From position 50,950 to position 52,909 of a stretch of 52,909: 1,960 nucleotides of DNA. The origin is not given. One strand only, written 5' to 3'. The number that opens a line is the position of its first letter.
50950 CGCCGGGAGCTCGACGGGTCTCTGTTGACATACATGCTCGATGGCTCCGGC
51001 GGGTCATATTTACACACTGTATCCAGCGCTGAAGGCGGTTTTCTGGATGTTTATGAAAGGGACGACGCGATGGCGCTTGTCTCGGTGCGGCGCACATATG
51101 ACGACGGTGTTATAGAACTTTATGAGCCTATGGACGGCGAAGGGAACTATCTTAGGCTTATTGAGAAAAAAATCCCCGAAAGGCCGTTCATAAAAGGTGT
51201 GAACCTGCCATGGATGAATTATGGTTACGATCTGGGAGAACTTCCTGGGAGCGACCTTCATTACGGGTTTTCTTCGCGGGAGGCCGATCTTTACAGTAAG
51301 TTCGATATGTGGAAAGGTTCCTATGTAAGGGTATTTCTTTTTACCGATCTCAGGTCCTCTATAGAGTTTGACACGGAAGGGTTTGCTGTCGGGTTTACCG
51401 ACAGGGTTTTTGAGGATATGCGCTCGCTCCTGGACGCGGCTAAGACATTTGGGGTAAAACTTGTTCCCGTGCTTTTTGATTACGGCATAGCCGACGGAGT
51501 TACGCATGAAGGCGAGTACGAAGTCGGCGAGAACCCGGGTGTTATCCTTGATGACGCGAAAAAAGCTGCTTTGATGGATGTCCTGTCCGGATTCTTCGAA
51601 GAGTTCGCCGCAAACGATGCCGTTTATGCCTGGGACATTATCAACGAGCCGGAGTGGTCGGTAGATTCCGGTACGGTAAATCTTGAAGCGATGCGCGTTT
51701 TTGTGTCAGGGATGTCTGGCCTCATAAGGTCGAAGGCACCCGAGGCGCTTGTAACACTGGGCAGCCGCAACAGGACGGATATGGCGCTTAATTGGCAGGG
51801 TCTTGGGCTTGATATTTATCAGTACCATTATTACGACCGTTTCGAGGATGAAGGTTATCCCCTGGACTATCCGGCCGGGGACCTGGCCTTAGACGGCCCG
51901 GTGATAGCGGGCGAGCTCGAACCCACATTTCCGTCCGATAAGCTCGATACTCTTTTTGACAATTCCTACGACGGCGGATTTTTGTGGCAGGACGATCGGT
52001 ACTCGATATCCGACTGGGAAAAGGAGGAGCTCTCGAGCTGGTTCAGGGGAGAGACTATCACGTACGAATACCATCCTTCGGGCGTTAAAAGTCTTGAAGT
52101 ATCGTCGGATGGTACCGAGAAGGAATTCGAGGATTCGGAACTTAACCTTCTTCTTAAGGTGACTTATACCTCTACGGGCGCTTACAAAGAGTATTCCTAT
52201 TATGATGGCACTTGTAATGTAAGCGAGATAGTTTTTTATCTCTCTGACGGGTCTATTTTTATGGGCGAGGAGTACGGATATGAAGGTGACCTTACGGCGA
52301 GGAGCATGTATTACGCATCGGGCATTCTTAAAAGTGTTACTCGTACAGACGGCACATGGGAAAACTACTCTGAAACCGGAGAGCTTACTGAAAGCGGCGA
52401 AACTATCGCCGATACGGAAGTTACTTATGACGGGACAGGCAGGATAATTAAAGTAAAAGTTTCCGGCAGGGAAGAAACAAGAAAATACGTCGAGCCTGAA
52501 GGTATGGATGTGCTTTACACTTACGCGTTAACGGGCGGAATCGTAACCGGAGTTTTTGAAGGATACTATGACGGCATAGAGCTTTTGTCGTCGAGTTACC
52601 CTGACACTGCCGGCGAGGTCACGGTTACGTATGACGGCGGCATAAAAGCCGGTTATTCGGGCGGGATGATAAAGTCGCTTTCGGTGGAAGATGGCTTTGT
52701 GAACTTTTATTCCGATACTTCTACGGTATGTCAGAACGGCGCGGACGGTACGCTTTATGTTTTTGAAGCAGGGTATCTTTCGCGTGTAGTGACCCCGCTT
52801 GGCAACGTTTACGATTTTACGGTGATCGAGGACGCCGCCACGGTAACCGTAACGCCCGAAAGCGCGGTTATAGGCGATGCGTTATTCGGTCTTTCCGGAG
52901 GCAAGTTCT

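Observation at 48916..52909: Unlisted large ORF: YD/RHS-like repeat protein with a GH5-like glycoside hydrolase inserted mid-array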

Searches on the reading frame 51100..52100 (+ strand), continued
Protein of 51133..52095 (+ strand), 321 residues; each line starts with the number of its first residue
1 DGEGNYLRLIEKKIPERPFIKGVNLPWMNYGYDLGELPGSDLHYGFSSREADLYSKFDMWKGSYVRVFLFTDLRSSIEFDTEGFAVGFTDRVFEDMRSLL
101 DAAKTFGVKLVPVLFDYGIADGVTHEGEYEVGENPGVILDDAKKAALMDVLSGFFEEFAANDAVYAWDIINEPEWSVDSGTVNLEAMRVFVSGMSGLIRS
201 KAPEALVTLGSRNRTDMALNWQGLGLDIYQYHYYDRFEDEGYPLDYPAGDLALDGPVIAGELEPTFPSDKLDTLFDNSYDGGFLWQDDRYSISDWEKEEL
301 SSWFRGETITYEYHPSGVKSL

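Call 32: fold_search(model_id=the predicted structure, library=pdb)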
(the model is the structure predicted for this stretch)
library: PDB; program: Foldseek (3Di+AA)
matches with E <= 10: 1604; with E <= 0.001: 484
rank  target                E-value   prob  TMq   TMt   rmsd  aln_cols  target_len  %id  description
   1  3vup_A                1.4e-17  1.00  0.74  0.68   5.7       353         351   21  Beta-1,4-mannanase from the common sea hare Aplysia kurodai (released 2012-10-17)
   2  4ooz_A                2.6e-17  1.00  0.72  0.63   7.8       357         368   18  Crystal structure of beta-1,4-D-mannanase from Cryptopygus antarcticus in complex with mannopentaose (released 2014-08-06)
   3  5y6t                  3.4e-17  1.00  0.71  0.64   8.0       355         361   21  Crystal structure of endo-1,4-beta-mannanase from Eisenia fetida (released 2018-06-27)
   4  2c0h                  5.2e-17  1.00  0.70  0.64   4.1       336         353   22  X-ray structure of beta-mannanase from blue mussel Mytilus edulis (released 2006-02-22)
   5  4oou_B                1.0e-16  1.00  0.71  0.62   8.0       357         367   17  Crystal structure of beta-1,4-D-mannanase from Cryptopygus antarcticus (released 2014-08-06)
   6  4ooz_B                2.9e-16  1.00  0.71  0.63   7.9       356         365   18  Crystal structure of beta-1,4-D-mannanase from Cryptopygus antarcticus in complex with mannopentaose (released 2014-08-06)
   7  4oou_A                9.6e-15  1.00  0.71  0.63   8.0       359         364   17  Crystal structure of beta-1,4-D-mannanase from Cryptopygus antarcticus (released 2014-08-06)
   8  3wh9_A                5.2e-13  1.00  0.60  0.57   5.7       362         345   15  The ligand-free structure of ManBK from Aspergillus niger BK01 (released 2014-10-08)
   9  3ziz                  5.5e-13  1.00  0.61  0.57   5.5       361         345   14  Crystal structure of Podospora anserina GH5 beta-(1,4)-mannanase (released 2013-04-17)
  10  3wfl                  1.3e-12  1.00  0.61  0.58   6.0       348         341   16  Crtstal structure of glycoside hydrolase family 5 beta-mannanase from Talaromyces trachyspermus (released 2014-07-23)
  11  1qnp                  9.4e-12  1.00  0.58  0.55   5.9       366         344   16  The 3-D structure of a Trichoderma reesei b-mannanase from glycoside hydrolase family 5 (released 2000-10-19)
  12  4awe_A                1.2e-11  1.00  0.57  0.49   7.7       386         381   15  The Crystal Structure of Chrysonilia sitophila endo-beta-D-1,4- mannanase (released 2012-10-31)
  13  4qp0                  1.4e-11  1.00  0.60  0.55   5.9       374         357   16  Crystal Structure Analysis of the Endo-1,4-beta-mannanase from Rhizomucor miehei (released 2014-11-05)
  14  3pz9                  8.0e-11  1.00  0.54  0.49   7.1       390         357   16  Native structure of endo-1,4-beta-D-mannanase from Thermotoga petrophila RKU-1 (released 2011-12-28)
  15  3pzn                  1.0e-10  1.00  0.53  0.48   6.9       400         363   16  Structure of the hyperthermostable endo-1,4-beta-D-mannanase from Thermotoga petrophila RKU-1 with citrate and glycerol (released 2011-12-28)
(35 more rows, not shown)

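Call 46: search_protein_families(library=pfam, proteins=[L003:13232-14600:+, L003:15500-18724:+, L024:3545-11044:+, L024:11045-18847:+], max_evalue=0.1)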
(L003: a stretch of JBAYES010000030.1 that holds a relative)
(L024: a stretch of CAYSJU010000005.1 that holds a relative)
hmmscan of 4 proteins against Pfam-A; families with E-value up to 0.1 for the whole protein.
L003:13232-14600:+ (456 aa): 0 families

L003:15500-18724:+ (1075 aa): 1 family
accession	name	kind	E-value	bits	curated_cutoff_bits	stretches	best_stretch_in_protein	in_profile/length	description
PF03412.21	Peptidase_C39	-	8.8e-06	26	22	1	113-210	40-127/133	Peptidase C39 family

L024:3545-11044:+ (2500 aa): 0 families

L024:11045-18847:+ (2601 aa): 1 family
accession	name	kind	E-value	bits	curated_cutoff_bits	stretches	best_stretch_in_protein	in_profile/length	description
PF00293.34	NUDIX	-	2.8e-08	34.3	21.1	1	1907-2040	9-118/134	NUDIX domain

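Call 70: search_solved_structures(query=L003:13319-14581:+, max_evalue=1)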
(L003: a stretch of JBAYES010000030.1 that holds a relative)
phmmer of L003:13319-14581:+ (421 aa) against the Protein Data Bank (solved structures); distinct sequences matched with E-value up to 1: 0.

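Call 71: search_solved_structures(query=L003:15680-18721:+, max_evalue=1)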
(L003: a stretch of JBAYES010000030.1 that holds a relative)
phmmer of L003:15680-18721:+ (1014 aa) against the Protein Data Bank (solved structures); distinct sequences matched with E-value up to 1: 0.

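Call 73: search_protein_families(library=pfam, proteins=[L003:18720-19223:+, L003:5808-6398:-, L024:18902-20092:+, L027:10436-10945:+, L027:10970-12478:+, L033:7251-9110:+, L036:5145-5837:+, L038:5381-7051:+, L044:12394-12993:+, L006:4113-5462:+], max_evalue=0.001)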
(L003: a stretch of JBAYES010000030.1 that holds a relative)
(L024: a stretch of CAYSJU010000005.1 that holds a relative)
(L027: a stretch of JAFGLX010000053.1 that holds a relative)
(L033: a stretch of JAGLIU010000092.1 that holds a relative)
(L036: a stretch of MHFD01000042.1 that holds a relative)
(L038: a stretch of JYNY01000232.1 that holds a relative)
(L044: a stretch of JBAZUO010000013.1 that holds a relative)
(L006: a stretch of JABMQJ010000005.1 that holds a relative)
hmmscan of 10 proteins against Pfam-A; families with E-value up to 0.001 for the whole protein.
L003:18720-19223:+ (167 aa): 1 family
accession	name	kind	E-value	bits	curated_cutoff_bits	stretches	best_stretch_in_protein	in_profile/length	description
PF22215.1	MLKL_N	-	0.00032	20.7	27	1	59-156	22-116/142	Mixed lineage kinase domain-like N-terminal domain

L003:5808-6398:- (196 aa): 3 families
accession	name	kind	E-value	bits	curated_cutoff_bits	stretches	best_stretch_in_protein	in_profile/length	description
PF07883.17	Cupin_2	-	2.3e-10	40.5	27.2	1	119-190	4-69/70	Cupin domain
PF02311.25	AraC_binding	-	0.00039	20.6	21.1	1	140-189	25-75/135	AraC-like ligand binding domain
PF01381.28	HTH_3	-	0.00074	19.9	23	0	39-70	25-55/55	Helix-turn-helix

L024:18902-20092:+ (396 aa): 3 families
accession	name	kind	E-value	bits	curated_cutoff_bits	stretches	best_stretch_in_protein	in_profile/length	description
PF00579.31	tRNA-synt_1b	-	1.2e-82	278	21.1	1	31-314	3-291/292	tRNA synthetases class I (W and Y)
PF22421.1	SYY_C-terminal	-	9.5e-09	35.5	27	1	320-390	6-80/83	Tyrosine--tRNA ligase SYY-like C-terminal domain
PF01479.30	S4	-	0.00014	22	22.8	1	338-374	6-42/48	S4 domain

L027:10436-10945:+ (169 aa): 0 families

L027:10970-12478:+ (502 aa): 1 family
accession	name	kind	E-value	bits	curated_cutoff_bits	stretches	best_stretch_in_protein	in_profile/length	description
PF13231.12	PMT_2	-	0.00075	20.2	26.1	1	80-226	2-160/160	Dolichyl-phosphate-mannose-protein mannosyltransferase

L033:7251-9110:+ (619 aa): 6 families
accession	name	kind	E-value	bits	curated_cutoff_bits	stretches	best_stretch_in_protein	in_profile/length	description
PF00270.35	DEAD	-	5.6e-30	104.7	26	1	29-191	1-165/167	DEAD/DEAH box helicase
PF00271.37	Helicase_C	-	4.1e-21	75.7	23.5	1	228-333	5-110/110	Helicase conserved C-terminal domain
PF00570.28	HRDC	-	2.6e-18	66.2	23.8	1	543-609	2-68/68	HRDC domain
PF16124.10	RecQ_Zn_bind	-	5.6e-15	56.3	25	1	346-404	3-66/66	RecQ zinc-binding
PF09382.16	RQC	-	5.9e-14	52.3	23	1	418-511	12-102/114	RQC domain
PF04851.21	ResIII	-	9.2e-08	32.6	22.5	1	27-186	3-162/164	Type III restriction enzyme, res subunit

L036:5145-5837:+ (230 aa): 2 families
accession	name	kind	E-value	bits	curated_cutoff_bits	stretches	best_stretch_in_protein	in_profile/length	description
PF00072.30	Response_reg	-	6.9e-30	103.9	30.2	1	4-114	1-111/111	Response regulator receiver domain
PF00486.34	Trans_reg_C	-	1e-23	83.6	26.2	1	153-228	2-77/77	Transcriptional regulatory protein, C terminal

L038:5381-7051:+ (556 aa): 2 families
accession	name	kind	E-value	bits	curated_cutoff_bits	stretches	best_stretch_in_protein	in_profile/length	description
PF06415.18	iPGM_N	-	9.4e-68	228.4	27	1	107-329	1-216/217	BPG-independent PGAM N-terminus (iPGM_N)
PF01676.23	Metalloenzyme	-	1.6e-67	228.1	24.3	1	29-542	2-252/252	Metalloenzyme superfamily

L044:12394-12993:+ (199 aa): 9 families
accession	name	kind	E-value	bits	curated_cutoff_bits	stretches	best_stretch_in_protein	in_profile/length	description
PF07883.17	Cupin_2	-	1.2e-19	70.2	27.2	1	124-194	2-70/70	Cupin domain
PF01381.28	HTH_3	-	3.2e-15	56.3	23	1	24-75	1-52/55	Helix-turn-helix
PF13560.12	HTH_31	-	1.6e-10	41.5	27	1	21-74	3-57/64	Helix-turn-helix domain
PF13443.12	HTH_26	-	4e-08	33.8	22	1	23-79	1-58/63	Cro/C1-type HTH DNA-binding domain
PF12844.13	HTH_19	-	6e-08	32.9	30.2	1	23-71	3-51/64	Helix-turn-helix domain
PF02311.25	AraC_binding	-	4.7e-05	23.6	21.1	1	144-193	25-74/135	AraC-like ligand binding domain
PF01050.24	MannoseP_isomer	-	0.00017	22.2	23.6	1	140-186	47-93/116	Mannose-6-phosphate isomerase C-terminal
PF05899.18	Cupin_3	-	0.00025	21.1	23.5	1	132-174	16-58/74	EutQ-like cupin domain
PF11699.14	CENP-C_C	-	0.00038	21.1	29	1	147-190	38-81/85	Mif2/CENP-C like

L006:4113-5462:+ (449 aa): 1 family
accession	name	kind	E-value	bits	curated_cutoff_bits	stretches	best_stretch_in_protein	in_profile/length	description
PF07228.17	SpoIIE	-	2.7e-40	138.8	25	1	257-447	2-190/192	Stage II sporulation protein E (SpoIIE)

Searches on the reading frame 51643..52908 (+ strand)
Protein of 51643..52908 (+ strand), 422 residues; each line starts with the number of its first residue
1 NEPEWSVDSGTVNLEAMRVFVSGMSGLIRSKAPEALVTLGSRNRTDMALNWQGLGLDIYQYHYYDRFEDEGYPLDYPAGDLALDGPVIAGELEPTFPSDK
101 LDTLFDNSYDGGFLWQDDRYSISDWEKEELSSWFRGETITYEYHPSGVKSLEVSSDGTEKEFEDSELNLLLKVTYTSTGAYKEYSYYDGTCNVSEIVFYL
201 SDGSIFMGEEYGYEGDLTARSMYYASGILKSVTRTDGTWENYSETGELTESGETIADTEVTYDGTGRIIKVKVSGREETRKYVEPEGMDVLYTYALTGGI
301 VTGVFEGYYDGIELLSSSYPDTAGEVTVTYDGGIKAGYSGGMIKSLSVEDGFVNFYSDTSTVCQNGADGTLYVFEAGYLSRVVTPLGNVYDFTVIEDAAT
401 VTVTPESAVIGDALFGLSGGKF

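Call 76: find_related_loci(query=window:51643-52908:+, collection=metagenome_contigs, flank=10000)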
Query window:51643-52908:+ (422 aa) in metagenome_contigs; peptide patterns used: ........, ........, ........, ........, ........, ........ (x = any residue, [..] = any of these).
159 stretches matched a pattern; 5 encode a relative of the query (tblastn E <= 1e-3); 5 distinct loci.
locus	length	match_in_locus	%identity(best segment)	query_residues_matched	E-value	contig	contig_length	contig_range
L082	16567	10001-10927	36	1-301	6e-52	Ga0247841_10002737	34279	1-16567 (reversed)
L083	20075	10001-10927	36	1-301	6e-52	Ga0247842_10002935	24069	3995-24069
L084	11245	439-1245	35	1-269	3e-46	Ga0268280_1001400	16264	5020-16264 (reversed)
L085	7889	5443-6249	35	1-269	3e-46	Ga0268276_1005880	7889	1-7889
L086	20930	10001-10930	34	1-301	2e-45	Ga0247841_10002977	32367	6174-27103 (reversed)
